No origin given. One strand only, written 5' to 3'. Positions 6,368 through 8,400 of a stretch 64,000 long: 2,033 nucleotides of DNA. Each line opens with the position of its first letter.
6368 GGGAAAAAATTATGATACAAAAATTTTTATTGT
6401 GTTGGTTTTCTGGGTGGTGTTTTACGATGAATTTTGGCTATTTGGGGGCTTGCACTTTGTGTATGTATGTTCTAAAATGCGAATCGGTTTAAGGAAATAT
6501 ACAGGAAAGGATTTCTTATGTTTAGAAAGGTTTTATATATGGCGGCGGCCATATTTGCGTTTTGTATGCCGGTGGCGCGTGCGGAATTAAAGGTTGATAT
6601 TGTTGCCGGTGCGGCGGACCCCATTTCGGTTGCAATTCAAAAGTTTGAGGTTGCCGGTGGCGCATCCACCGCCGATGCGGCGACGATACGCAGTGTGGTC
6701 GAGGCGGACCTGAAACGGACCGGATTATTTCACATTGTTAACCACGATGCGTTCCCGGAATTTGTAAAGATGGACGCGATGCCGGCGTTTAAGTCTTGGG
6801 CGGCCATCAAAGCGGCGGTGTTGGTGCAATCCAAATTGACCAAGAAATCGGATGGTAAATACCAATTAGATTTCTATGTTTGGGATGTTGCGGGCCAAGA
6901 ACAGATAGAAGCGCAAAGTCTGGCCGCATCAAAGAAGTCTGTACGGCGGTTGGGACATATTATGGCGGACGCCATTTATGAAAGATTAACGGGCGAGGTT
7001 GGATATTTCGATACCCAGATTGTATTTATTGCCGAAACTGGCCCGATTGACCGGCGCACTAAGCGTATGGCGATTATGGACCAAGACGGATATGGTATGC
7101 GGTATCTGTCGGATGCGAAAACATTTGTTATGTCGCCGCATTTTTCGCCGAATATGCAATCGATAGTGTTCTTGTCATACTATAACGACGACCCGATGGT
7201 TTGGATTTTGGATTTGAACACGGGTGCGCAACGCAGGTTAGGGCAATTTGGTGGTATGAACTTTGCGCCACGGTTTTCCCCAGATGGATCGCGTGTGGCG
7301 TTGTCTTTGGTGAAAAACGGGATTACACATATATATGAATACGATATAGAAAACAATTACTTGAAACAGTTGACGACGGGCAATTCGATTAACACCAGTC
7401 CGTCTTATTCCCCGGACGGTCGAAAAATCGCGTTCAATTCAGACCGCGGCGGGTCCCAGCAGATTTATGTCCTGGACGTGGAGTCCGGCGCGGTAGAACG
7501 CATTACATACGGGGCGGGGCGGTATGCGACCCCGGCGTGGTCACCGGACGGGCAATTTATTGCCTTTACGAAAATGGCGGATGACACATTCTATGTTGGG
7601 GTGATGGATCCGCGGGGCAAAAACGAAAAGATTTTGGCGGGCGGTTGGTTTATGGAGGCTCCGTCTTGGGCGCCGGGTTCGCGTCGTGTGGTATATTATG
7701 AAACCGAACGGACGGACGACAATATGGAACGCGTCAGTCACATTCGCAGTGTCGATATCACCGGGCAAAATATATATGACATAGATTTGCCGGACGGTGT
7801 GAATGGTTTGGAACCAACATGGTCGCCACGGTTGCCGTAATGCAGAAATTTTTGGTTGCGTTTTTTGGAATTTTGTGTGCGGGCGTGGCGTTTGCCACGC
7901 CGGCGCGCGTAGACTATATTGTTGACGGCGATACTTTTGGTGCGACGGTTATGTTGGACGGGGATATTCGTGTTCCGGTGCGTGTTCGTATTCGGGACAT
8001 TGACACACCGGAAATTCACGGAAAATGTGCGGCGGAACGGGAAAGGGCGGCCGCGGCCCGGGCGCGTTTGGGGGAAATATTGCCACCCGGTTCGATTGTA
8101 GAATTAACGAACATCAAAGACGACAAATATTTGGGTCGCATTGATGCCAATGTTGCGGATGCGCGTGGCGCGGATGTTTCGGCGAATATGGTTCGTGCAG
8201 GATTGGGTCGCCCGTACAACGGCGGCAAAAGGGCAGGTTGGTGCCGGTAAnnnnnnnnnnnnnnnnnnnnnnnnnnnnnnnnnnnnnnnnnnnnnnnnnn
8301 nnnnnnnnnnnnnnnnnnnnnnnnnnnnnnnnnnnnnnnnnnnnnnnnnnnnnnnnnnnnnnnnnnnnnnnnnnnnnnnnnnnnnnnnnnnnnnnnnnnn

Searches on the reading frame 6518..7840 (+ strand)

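Call 47: search_protein_families(library=pfam, proteins=[window:6518-7840:+], max_evalue=0.01)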
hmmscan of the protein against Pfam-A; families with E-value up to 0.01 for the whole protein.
window:6518-7840:+ (440 aa): 7 families
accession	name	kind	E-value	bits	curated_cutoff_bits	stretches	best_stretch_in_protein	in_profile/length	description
PF07676.18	PD40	-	2.2e-26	91.6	20.9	3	282-318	1-38/38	WD40-like Beta Propeller Repeat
PF04052.18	TolB_N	-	1.5e-22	80.2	22.4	1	24-129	1-105/106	TolB amino-terminal domain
PF00930.27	DPPIV_N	-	2e-09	37.1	22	2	271-331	24-325/354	Dipeptidyl peptidase IV (DPP IV) N-terminal region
PF25174.1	Beta-prop_THOC3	-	3.9e-07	29.8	305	1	275-353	74-149/272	THOC3 beta-propeller domain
PF25460.1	Beta-prop_Aladin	-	3.7e-05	23.5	171.1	0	280-360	143-221/340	Aladin seven-bladed propeller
PF14583.12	Pectate_lyase22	-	0.0015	17.8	30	0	165-225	199-261/386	Oligogalacturonate lyase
PF23414.1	Beta-prop_EML_2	-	0.0016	18.3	90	1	224-361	18-152/266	Echinoderm microtubule-associated protein second beta-propeller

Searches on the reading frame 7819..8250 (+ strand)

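Call 47: search_protein_families(library=pfam, proteins=[window:7819-8250:+], max_evalue=0.01)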
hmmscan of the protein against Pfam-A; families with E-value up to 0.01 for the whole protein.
window:7819-8250:+ (143 aa): 1 family
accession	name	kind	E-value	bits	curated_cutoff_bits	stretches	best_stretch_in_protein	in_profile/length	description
PF00565.23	SNase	-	0.0003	21.6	21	1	55-133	1-77/107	Staphylococcal nuclease homologue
